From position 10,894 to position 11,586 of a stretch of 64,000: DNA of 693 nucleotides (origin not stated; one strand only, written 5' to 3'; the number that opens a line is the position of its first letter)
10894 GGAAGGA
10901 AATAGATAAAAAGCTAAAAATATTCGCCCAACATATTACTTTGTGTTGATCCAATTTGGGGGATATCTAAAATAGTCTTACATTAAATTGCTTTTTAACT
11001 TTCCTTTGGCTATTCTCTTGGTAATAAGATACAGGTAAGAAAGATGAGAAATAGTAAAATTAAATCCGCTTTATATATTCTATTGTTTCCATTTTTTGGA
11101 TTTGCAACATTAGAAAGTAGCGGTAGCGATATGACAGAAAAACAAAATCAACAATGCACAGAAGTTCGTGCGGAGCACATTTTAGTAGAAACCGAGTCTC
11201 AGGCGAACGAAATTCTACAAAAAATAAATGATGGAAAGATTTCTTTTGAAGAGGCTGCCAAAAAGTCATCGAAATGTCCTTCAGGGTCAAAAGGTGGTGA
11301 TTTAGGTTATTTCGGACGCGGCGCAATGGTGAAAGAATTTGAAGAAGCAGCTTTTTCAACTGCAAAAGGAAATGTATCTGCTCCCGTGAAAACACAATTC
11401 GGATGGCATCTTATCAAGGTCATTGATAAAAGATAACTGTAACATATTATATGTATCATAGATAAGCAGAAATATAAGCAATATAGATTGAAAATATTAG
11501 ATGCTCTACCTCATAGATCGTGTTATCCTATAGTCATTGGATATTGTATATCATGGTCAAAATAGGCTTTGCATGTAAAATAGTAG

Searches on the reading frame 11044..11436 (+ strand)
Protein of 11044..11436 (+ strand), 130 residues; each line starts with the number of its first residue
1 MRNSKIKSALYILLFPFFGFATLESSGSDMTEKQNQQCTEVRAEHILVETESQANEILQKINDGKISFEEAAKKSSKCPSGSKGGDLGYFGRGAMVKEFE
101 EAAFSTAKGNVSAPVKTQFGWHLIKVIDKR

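Call 49: search_protein_families(library=ncbifam, max_evalue=0.00001, proteins=[window:11044-11436:+])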
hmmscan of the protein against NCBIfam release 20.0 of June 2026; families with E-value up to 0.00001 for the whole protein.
window:11044-11436:+ (130 aa): 9 families
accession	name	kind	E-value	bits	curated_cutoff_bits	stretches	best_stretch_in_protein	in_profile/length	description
NF002846.0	PRK03095.1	equivalog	5.5e-27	95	361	1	27-129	120-221/287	peptidylprolyl isomerase PrsA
NF002827.0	PRK03002.1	equivalog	3.7e-26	91.8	343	1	30-130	124-226/285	peptidylprolyl isomerase PrsA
NF002824.0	PRK02998.1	subfamily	6.1e-23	81.6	360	1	33-130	125-224/283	peptidylprolyl isomerase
NF000809.0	PRK00059.1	equivalog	2.6e-22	79.7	303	1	32-129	188-287/336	peptidylprolyl isomerase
NF011969.0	PRK15441.1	equivalog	3.1e-22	78.8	127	1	42-128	6-91/93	peptidylprolyl isomerase PpiC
NF008038.0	PRK10770.1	equivalog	3e-18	65.8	394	1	32-130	276-384/431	peptidylprolyl isomerase SurA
TIGR02933.1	nifM_nitrog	equivalog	1.2e-15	58.1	168.2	1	51-124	142-215/256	nitrogen fixation protein NifM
NF003356.0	PRK04405.1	subfamily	8.3e-12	44.8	339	1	35-129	139-236/299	peptidylprolyl isomerase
NF008054.0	PRK10788.1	equivalog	1.3e-09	37.4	493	1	33-126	263-355/626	peptidylprolyl isomerase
